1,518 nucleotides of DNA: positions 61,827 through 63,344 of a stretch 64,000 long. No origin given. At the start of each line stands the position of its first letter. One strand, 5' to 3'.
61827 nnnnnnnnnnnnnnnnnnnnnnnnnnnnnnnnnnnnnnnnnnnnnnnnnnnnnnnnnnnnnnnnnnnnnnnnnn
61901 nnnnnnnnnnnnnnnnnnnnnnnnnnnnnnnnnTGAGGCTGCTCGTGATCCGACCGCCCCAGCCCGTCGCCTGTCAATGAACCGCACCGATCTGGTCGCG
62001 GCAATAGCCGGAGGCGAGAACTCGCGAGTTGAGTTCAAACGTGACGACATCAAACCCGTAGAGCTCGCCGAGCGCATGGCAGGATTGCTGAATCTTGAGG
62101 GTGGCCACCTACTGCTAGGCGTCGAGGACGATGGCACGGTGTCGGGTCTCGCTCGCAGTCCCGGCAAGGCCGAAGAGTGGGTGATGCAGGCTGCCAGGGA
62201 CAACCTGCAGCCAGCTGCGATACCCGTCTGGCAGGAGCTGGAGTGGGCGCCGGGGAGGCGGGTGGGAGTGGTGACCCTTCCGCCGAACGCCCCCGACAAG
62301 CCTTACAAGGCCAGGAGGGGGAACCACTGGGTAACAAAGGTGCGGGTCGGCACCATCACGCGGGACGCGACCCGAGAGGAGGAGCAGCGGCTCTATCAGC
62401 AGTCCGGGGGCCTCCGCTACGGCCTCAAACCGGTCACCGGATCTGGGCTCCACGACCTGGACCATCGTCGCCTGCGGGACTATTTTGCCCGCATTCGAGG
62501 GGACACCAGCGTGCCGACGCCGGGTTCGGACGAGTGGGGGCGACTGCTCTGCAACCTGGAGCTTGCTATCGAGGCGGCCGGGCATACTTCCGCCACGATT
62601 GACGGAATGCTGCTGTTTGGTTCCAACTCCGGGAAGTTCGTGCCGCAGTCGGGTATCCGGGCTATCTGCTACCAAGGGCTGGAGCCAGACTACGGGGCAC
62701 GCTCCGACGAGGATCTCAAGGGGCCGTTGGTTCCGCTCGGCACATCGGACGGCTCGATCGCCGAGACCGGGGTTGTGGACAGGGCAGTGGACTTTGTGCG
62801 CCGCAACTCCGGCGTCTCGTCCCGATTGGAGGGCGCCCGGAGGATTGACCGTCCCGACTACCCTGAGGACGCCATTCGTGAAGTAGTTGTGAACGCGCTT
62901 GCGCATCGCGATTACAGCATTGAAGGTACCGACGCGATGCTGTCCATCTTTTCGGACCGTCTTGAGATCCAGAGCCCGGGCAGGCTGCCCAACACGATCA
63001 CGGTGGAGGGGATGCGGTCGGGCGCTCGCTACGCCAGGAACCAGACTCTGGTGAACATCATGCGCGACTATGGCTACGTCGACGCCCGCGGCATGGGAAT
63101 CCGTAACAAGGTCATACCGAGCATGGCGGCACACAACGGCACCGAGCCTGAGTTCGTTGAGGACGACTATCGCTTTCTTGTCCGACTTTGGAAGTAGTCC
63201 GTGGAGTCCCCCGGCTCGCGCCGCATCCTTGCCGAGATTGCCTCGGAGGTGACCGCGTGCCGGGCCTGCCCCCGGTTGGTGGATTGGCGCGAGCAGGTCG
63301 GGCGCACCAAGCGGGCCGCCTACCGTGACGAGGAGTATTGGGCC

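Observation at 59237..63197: PHP-phosphoesterase/SMC-like ATPase + Schlafen-type AlbA_2/HATPase_c_4 gene pair: candidate undescribed anti-phage defence system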

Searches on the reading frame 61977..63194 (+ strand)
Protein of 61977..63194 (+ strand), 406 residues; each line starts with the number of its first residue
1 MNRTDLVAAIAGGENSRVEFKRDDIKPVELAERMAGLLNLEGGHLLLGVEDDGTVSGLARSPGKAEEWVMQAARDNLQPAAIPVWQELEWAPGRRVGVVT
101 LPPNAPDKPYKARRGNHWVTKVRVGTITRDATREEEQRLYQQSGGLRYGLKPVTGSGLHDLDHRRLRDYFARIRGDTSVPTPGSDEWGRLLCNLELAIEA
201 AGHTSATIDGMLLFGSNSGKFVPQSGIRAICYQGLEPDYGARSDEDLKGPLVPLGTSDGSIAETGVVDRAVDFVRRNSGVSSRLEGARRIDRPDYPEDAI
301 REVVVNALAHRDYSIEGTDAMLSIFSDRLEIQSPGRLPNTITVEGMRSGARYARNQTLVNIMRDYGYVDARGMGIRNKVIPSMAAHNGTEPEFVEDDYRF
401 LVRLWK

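Call 4: search_protein_families(library=pfam, proteins=[window:61977-63194:+], max_evalue=0.1)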
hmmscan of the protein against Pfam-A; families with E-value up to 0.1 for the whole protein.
window:61977-63194:+ (406 aa): 2 families
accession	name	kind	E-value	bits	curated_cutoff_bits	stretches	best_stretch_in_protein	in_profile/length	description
PF13749.12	HATPase_c_4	-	4.9e-21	75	26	1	317-404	1-89/89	Putative ATP-dependent DNA helicase recG C-terminal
PF04326.19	SLFN_AlbA_2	-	6.1e-12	46.5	25.3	1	14-118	1-107/118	Schlafen, AlbA_2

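Call 5: search_protein_families(library=padloc, proteins=[window:61977-63194:+], max_evalue=0.1)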
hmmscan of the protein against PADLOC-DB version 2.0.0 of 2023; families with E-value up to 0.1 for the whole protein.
window:61977-63194:+ (406 aa): 3 families
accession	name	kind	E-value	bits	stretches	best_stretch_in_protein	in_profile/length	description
PDLC02402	Aga_SIR2-PNTD1-PNTD2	-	3.9e-13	46.4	1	133-376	296-533/876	Class I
PDLC02418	Aga_SIR2-Kinase-PNTD1-PNTD2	-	1.3e-09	34.9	1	130-343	152-367/756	Class I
PDLC02394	pAgo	-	2.8e-09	33.3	1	121-363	150-388/1121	-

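Call 6: search_protein_families(library=ncbifam, proteins=[window:61977-63194:+], max_evalue=0.1)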
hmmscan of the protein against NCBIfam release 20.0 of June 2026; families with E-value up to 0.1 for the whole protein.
window:61977-63194:+ (406 aa): 1 family
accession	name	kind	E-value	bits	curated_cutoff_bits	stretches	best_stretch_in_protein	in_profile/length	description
TIGR02880.1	cbbX_cfxQ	equivalog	0.0043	16.3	459.25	1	262-318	164-218/284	CbbX protein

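Call 19: find_homologous_proteins(query=window:61977-63194:+, max_evalue=1e-10)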
Query window:61977-63194:+ (406 aa): 5265 proteins with E <= 1e-10 among 8000 candidates; the best 120 are listed.
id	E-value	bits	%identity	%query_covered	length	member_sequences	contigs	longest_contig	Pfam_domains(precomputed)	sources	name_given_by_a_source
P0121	1.1e-249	846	90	100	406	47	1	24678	PF13749.13,PF04326.20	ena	-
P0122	2.2e-245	832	89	100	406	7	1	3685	PF13749.13,PF04326.20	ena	-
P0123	4.9e-234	795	84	100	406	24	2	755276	PF13749.13,PF04326.20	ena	-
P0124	1.3e-233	793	85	100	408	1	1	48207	PF13749.13,PF04326.20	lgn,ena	-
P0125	2.8e-226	769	83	100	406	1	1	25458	PF13749.13,PF04326.20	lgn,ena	-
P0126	2.8e-222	756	80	100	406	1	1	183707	PF13749.13,PF04326.20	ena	-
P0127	4.3e-222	755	80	100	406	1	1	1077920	PF13749.13,PF04326.20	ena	-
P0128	1.7e-219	747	79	100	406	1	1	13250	PF13749.13,PF04326.20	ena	-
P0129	9.0e-218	741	79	100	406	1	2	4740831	PF13749.13,PF04326.20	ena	-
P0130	4.7e-217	739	79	100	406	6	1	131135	PF13749.13,PF04326.20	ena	-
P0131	2.7e-214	730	77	100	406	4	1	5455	PF13749.13,PF04326.20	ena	-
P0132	7.1e-214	728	77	100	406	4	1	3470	PF13749.13,PF04326.20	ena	-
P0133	8.1e-214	728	78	100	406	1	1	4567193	PF13749.13,PF04326.20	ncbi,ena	-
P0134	8.3e-214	728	78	100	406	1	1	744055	PF13749.13,PF04326.20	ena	-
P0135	1.8e-212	724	77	100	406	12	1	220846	PF13749.13,PF04326.20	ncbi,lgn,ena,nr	ncbi:MAG: putative DNA binding domain-containing protein [Acidimicrobiaceae bacterium]|nr:putative D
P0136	1.1e-202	691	75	100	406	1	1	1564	PF13749.13,PF04326.20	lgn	-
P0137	2.2e-202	690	74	100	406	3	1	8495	PF13749.13,PF04326.20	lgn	-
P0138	3.0e-201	687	79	92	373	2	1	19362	PF13749.13,PF04326.20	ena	-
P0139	1.7e-200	684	72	100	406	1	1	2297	PF13749.13,PF04326.20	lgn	-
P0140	3.6e-198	677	73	100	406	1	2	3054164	PF13749.13,PF04326.20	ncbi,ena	-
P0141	1.6e-194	665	70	100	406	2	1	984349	PF13749.13,PF04326.20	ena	-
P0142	1.5e-193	661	71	100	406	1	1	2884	PF13749.13,PF04326.20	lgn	-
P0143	4.0e-192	657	70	100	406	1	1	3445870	PF13749.13,PF04326.20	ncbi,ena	-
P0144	1.3e-191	655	69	100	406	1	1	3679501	PF13749.13,PF04326.20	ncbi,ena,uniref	ncbi:ATP-binding protein [Candidatus Poriferisodalis sp.]|uniref:ATP-binding protein n=1 Tax=Candida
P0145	3.7e-191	653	70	100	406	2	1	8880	PF13749.13,PF04326.20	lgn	-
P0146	1.0e-190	652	68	96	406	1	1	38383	PF13749.13,PF04326.20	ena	-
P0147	2.0e-190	651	70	100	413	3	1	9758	PF13749.13,PF04326.20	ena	-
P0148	2.0e-190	651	70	100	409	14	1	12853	PF13749.13,PF04326.20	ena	-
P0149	5.0e-190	650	68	100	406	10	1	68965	PF13749.13,PF04326.20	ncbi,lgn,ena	-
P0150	2.2e-189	648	69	100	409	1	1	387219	PF13749.13,PF04326.20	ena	-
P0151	1.5e-188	645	70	100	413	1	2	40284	PF13749.13,PF04326.20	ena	-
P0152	3.5e-188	644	68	100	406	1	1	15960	PF13749.13,PF04326.20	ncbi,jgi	-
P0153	3.6e-188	644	70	100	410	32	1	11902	PF13749.13,PF04326.20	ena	-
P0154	5.2e-188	643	69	100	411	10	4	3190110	PF13749.13,PF04326.20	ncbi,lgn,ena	-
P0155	1.1e-187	642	69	100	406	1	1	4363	PF13749.13,PF04326.20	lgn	-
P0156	1.6e-187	642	69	96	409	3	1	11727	PF13749.13,PF04326.20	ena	-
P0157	2.3e-187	641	68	100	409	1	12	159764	PF13749.13,PF04326.20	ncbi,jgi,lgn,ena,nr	ncbi:MAG: putative DNA binding domain-containing protein [Acidimicrobiaceae bacterium]|nr:putative D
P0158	3.6e-187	640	68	100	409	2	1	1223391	PF13749.13,PF04326.20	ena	-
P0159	4.1e-187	640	68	100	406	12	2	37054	PF13749.13,PF04326.20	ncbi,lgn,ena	-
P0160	4.9e-187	640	67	100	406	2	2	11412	PF13749.13,PF04326.20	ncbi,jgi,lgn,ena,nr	ncbi:MAG: putative DNA binding domain-containing protein [bacterium]|nr:putative DNA binding domain-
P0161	1.1e-186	639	67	100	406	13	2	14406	PF13749.13,PF04326.20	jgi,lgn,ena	-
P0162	1.2e-186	639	69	100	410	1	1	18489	PF13749.13,PF04326.20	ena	-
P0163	1.2e-186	639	67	100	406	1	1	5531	PF13749.13,PF04326.20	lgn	-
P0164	1.5e-186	638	68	100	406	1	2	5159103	PF13749.13,PF04326.20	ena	-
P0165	1.8e-186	638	68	100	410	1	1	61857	PF13749.13,PF04326.20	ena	-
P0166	3.4e-186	637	67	100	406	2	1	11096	PF13749.13,PF04326.20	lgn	-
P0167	3.5e-186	637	69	100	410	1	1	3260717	PF13749.13,PF04326.20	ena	-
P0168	3.6e-186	637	68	100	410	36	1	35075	PF13749.13,PF04326.20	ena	-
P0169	5.6e-186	636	67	100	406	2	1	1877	PF13749.13,PF04326.20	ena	-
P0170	7.1e-186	636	67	100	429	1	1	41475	PF13749.13,PF04326.20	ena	-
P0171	7.6e-186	636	69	100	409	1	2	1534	PF13749.13,PF04326.20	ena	-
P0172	8.2e-186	636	67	100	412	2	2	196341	PF13749.13,PF04326.20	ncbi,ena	-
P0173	9.1e-186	636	68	100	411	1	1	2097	PF13749.13,PF04326.20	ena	-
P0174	1.2e-185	635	68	100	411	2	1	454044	PF13749.13,PF04326.20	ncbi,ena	-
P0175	1.4e-185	635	68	100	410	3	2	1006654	PF13749.13,PF04326.20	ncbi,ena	-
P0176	2.9e-185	634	69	100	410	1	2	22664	PF13749.13,PF04326.20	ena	-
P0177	3.7e-185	634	68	100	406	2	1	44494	PF13749.13,PF04326.20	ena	-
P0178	3.9e-185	634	67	100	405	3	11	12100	PF13749.13,PF04326.20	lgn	-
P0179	6.8e-185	633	66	100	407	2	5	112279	PF13749.13,PF04326.20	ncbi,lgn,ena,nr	ncbi:MAG: putative DNA binding domain-containing protein [bacterium]|nr:putative DNA binding domain-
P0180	8.7e-185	633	68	100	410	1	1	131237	PF13749.13,PF04326.20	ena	-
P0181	9.2e-185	632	68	100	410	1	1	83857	PF13749.13,PF04326.20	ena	-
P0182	1.3e-184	632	67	100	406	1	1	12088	PF13749.13,PF04326.20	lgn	-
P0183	1.3e-184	632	67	100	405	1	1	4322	PF13749.13,PF04326.20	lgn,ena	-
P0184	1.6e-184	632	68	100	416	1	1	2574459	PF13749.13,PF04326.20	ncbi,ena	-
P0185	3.0e-184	631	67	100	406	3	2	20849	PF13749.13,PF04326.20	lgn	-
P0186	3.7e-184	630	66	100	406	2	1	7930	PF13749.13,PF04326.20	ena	-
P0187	5.9e-184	630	67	100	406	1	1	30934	PF13749.13,PF04326.20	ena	-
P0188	6.1e-184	630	69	100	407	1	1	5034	PF13749.13,PF04326.20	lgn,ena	-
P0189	6.1e-184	630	68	100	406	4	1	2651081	PF13749.13,PF04326.20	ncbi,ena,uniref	ncbi:ATP-binding protein [Candidatus Poriferisodalis sp.]|uniref:ATP-binding protein n=1 Tax=Candida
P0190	6.8e-184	630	67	96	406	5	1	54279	PF13749.13,PF04326.20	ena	-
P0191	1.1e-183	629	68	100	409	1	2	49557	PF13749.13,PF04326.20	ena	-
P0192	1.4e-183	629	69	100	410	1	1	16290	PF13749.13,PF04326.20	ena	-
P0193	1.9e-183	628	67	100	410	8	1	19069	PF13749.13,PF04326.20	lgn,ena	-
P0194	2.2e-183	628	67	100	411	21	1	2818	PF13749.13,PF04326.20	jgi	jgi:ATP-dependent DNA helicase RecG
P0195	2.3e-183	628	74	92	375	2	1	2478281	PF13749.13,PF04326.20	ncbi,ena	-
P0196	3.1e-183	627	67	100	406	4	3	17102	PF13749.13,PF04326.20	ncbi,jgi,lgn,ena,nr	ncbi:MAG: putative DNA binding domain-containing protein [Acidimicrobiaceae bacterium]|nr:putative D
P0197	3.4e-183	627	67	100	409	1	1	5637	PF13749.13,PF04326.20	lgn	-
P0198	3.8e-183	627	68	100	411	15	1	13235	PF13749.13,PF04326.20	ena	-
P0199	4.5e-183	627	68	100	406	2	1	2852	PF13749.13,PF04326.20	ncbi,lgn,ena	-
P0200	5.3e-183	627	65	100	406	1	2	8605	PF13749.13,PF04326.20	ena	-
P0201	5.3e-183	627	67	100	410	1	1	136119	PF13749.13,PF04326.20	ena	-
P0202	8.2e-183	626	68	100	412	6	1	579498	PF13749.13,PF04326.20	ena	-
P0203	1.2e-182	625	68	100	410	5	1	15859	PF13749.13,PF04326.20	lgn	-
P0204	1.3e-182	625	66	100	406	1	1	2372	PF13749.13,PF04326.20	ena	-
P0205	1.8e-182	625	68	100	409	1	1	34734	PF13749.13,PF04326.20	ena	-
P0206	2.3e-182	625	66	100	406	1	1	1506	PF13749.13,PF04326.20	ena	-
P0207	2.7e-182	624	67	100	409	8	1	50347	PF13749.13,PF04326.20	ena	-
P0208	2.7e-182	624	67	100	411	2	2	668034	PF13749.13,PF04326.20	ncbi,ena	-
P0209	3.5e-182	624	68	100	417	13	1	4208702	PF13749.13,PF04326.20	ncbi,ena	-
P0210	3.5e-182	624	67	100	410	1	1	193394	PF13749.13,PF04326.20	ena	-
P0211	4.6e-182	624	67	100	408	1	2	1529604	PF13749.13,PF04326.20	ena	-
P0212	4.7e-182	624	66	100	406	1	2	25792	PF13749.13,PF04326.20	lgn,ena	-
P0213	6.2e-182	623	68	100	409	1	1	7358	PF13749.13,PF04326.20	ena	-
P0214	7.2e-182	623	67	100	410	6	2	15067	PF13749.13,PF04326.20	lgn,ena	-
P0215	7.6e-182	623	68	100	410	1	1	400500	PF13749.13,PF04326.20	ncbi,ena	-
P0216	1.1e-181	622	67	100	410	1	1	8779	PF13749.13,PF04326.20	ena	-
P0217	1.4e-181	622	68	100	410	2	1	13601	PF13749.13,PF04326.20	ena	-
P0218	1.6e-181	622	67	100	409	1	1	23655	PF13749.13,PF04326.20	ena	-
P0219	1.6e-181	622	69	98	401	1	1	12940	PF13749.13,PF04326.20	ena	-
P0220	1.7e-181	622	68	100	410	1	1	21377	PF13749.13,PF04326.20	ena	-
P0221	1.7e-181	622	68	100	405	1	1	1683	PF13749.13,PF04326.20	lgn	-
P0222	2.0e-181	621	66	100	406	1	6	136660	PF13749.13,PF04326.20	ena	-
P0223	2.9e-181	621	67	100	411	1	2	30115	PF13749.13,PF04326.20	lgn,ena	-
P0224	3.0e-181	621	67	100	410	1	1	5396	PF13749.13,PF04326.20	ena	-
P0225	3.3e-181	621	67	100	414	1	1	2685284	PF13749.13,PF04326.20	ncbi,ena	-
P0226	3.5e-181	621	67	100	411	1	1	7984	PF13749.13,PF04326.20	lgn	-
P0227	3.8e-181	621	68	100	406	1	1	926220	PF13749.13,PF04326.20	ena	-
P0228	4.5e-181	620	68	100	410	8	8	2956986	PF13749.13,PF04326.20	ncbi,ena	-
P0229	4.9e-181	620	67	100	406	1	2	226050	PF13749.13,PF04326.20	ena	-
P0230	6.0e-181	620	68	100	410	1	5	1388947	PF13749.13,PF04326.20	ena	-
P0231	6.9e-181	620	67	100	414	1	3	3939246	PF13749.13,PF04326.20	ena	-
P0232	8.6e-181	619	68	100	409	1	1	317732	PF13749.13,PF04326.20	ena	-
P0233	9.1e-181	619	67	100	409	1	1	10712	PF13749.13,PF04326.20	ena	-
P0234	9.6e-181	619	67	100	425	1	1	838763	PF13749.13,PF04326.20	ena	-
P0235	1.2e-180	619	65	100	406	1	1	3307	PF13749.13,PF04326.20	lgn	-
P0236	1.4e-180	619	67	100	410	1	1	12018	PF13749.13,PF04326.20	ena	-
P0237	2.2e-180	618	69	100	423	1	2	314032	PF13749.13,PF04326.20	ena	-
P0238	2.2e-180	618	66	100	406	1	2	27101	PF13749.13,PF04326.20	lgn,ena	-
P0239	2.3e-180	618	67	100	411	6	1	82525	PF13749.13,PF04326.20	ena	-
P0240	3.5e-180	617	67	100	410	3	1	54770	PF13749.13,PF04326.20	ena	-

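Call 42: search_solved_structures(query=window:61977-63194:+, max_evalue=0.01, show_alignments=2)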
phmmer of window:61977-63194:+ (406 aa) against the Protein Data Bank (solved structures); distinct sequences matched with E-value up to 0.01: 1.
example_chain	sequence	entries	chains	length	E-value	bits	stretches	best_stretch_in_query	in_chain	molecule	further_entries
3lmm_A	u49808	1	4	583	1e-09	41.1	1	265-386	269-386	Uncharacterized protein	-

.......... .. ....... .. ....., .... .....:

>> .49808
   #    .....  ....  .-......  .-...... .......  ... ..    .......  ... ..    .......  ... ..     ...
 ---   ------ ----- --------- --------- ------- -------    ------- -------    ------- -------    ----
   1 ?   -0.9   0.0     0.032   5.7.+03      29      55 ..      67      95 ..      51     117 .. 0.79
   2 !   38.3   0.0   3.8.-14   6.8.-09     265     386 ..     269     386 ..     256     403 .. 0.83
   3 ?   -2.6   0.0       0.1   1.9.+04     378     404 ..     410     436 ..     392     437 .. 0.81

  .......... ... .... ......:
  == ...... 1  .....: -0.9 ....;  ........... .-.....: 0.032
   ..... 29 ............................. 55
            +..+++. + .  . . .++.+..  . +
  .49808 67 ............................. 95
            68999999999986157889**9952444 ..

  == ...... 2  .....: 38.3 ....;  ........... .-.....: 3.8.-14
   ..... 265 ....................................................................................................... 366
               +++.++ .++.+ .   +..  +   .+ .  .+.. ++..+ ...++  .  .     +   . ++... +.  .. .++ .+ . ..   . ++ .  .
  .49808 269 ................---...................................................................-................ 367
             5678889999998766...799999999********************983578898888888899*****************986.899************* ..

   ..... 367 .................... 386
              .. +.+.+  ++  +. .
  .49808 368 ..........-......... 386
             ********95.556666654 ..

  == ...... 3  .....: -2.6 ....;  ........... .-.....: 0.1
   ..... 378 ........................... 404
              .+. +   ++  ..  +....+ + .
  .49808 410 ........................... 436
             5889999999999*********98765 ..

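Call 53: search_dna_similar(query=window:61977-63194:+, collection=plasmids, mode=protein, max_evalue=1e-30, max_rows=40)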
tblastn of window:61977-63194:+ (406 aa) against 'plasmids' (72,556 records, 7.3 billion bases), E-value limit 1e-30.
Records with a match: 5; places in all: 5; records where one place covers at least 80% of the query: 5.
Best place of each record, by identity: <60% 5.
By first word of the organism name: Vibrio 3; Citrobacter 1; Candidatus 1.
By predicted mobility (MOB-suite, as given by PLSDB): conjugative 3; non-mobilizable 2.
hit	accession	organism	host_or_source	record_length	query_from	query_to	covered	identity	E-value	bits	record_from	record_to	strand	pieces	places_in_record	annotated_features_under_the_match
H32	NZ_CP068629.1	Vibrio parahaemolyticus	Penaeus vannamei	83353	1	398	98%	41.6%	6e-81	278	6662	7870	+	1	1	RNA-binding domain-containing protein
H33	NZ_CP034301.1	Vibrio parahaemolyticus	Penaeus vannamei,AHPND infected ...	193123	1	398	98%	41.6%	6e-81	278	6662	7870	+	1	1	RNA-binding domain-containing protein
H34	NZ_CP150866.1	Vibrio parahaemolyticus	cell culture,seafood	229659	1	398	98%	41.6%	6e-81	278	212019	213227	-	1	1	RNA-binding domain-containing protein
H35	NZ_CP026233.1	Citrobacter freundii complex sp. CFNIH4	-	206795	1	398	98%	39.9%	2e-78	271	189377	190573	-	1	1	RNA-binding domain-containing protein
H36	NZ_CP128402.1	Candidatus Chlorohelix allophototropha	Single colony of Candidatus Chlorohelix ...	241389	4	376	92%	30.8%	4e-31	133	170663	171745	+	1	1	ATP-binding protein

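Call 73: predict_structure(alignment_id=A4)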
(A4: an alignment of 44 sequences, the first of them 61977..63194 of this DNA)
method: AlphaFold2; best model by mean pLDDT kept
length: 406 residues; sequences in the alignment: 44
mean_pLDDT: 65.8   pTM: 0.50
mean pLDDT of the five models: 65.8, 61.9, 59.1, 57.7, 48.3
residues with pLDDT >= 90: 9; 70-90: 188; 50-70: 119; < 50: 90
segments of 3 or more residues with pLDDT < 50: 11-18, 105-108, 119-149, 215-225, 238-263, 312-317
pLDDT, mean of each block of 10 residues (from residue 1): 61 46 71 69 74 74 82 80 82 82 54 59 35 37 42 62 76 77 85 79 65 47 51 55 35 41 58 80 78 86 74 47 83 60 69 59 63 76 89 73 89
secondary structure, 60 per line:
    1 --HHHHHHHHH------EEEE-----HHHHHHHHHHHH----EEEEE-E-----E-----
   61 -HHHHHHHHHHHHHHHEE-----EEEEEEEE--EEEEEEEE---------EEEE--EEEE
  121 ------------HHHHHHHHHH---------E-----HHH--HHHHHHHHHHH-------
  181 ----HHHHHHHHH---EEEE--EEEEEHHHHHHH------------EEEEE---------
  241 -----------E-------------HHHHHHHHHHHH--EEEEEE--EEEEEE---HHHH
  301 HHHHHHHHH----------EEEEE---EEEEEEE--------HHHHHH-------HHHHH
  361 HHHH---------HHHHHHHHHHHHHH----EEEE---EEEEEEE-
elements in order: H3-11 E18-21 H27-38 E43-47 H62-76 E84-91 E94-101 E111-114 E117-120 H133-142 H163-173 H185-193 E197-200 E203-207 H208-214 E227-231 H266-277 E280-285 E288-293 H297-309 E320-324 E328-334 H343-348 H356-364 H374-387 E392-395 E399-405

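Call 77: fold_search(model_id=the predicted structure, library=pdb)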
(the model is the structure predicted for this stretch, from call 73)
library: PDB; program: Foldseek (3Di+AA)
matches with E <= 10: 431; with E <= 0.001: 7
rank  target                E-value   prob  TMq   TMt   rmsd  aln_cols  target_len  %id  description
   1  3lmm_A                5.5e-17  1.00  0.44  0.38  14.7       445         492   19  Crystal Structure of the DIP2311 protein from Corynebacterium diphtheriae, Northeast Structural Genomics Consortium Ta (released 2010-02-16)
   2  3lmm_B                1.6e-16  1.00  0.42  0.32  14.3       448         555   19  Crystal Structure of the DIP2311 protein from Corynebacterium diphtheriae, Northeast Structural Genomics Consortium Ta (released 2010-02-16)
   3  3lmm_C                3.1e-16  1.00  0.42  0.36  14.3       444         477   20  Crystal Structure of the DIP2311 protein from Corynebacterium diphtheriae, Northeast Structural Genomics Consortium Ta (released 2010-02-16)
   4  3lmm_D                1.0e-15  1.00  0.41  0.31  15.0       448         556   19  Crystal Structure of the DIP2311 protein from Corynebacterium diphtheriae, Northeast Structural Genomics Consortium Ta (released 2010-02-16)
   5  2kyy_MODEL_1_A        5.3e-05  1.00  0.25  0.61   8.7       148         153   26  Solution NMR Structure of the N-terminal Domain of Putative ATP-dependent DNA Helicase RecG-related Protein fr (released 2010-08-11)
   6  9uie_B                6.2e-04  1.00  0.19  0.09  18.2       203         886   16  Electronic microscopy structure of human schlafen14-E211A dimer in complex with dsRNA (released 2025-08-06)
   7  7zep_A                7.0e-04  0.90  0.17  0.09  20.8       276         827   17  Human SLFN11 E209A dimer (released 2022-09-28)
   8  5yd0_A                1.1e-03  1.00  0.20  0.24   7.2       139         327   16  Crystal structure of Schlafen 13 (SLFN13) N'-domain (released 2018-03-28)
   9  7eg0_B                2.1e-03  0.94  0.17  0.13  12.6       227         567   13  Cryo-EM structure of anagrelide-induced PDE3A-SLFN12 complex (released 2021-09-29)
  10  7zel_A                2.1e-03  0.90  0.19  0.10  20.4       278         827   16  Human SLFN11 dimer apoenzyme (released 2022-09-28)
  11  7ppj                  2.3e-03  1.00  0.18  0.12   4.8       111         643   16  human SLFN5 (released 2022-01-26)
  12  9o0d_D                2.5e-03  1.00  0.18  0.32   6.5       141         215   16  crystal structure of rSAMD9 tRNase domain (released 2025-07-02)
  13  9nyy_A                2.5e-03  0.99  0.19  0.10  18.0       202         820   18  Nucleic acid bound human SLFN14, State 1 (released 2025-07-09)
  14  5yd0_D                2.6e-03  1.00  0.20  0.24   3.9       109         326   17  Crystal structure of Schlafen 13 (SLFN13) N'-domain (released 2018-03-28)
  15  5yd0_B                2.9e-03  1.00  0.19  0.23   3.6       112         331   19  Crystal structure of Schlafen 13 (SLFN13) N'-domain (released 2018-03-28)
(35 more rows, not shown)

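Call 80: find_encoding_contigs(protein=P0133, flank=5000, max_places=1)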
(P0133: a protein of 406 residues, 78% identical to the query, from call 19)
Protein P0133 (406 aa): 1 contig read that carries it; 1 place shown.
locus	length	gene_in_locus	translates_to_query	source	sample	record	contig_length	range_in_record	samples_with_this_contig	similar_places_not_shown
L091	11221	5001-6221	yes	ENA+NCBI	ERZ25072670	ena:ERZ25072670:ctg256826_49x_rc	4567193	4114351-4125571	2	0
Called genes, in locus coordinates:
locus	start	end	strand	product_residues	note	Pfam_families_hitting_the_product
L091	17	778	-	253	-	PF00454:PI3_PI4_kinase (weak)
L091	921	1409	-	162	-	PF11290:DUF3090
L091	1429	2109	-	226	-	PF00300:His_Phos_1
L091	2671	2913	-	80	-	-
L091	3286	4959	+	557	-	PF13304:AAA_21 (weak)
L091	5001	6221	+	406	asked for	PF04326:SLFN_AlbA_2, PF13749:HATPase_c_4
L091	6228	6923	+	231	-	PF03167:UDG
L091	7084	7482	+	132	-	-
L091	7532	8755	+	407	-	PF04909:Amidohydro_2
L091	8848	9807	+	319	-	PF00389:2-Hacid_dh, PF02826:2-Hacid_dh_C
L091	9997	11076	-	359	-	PF21189:PHA02142, PF09414:RNA_ligase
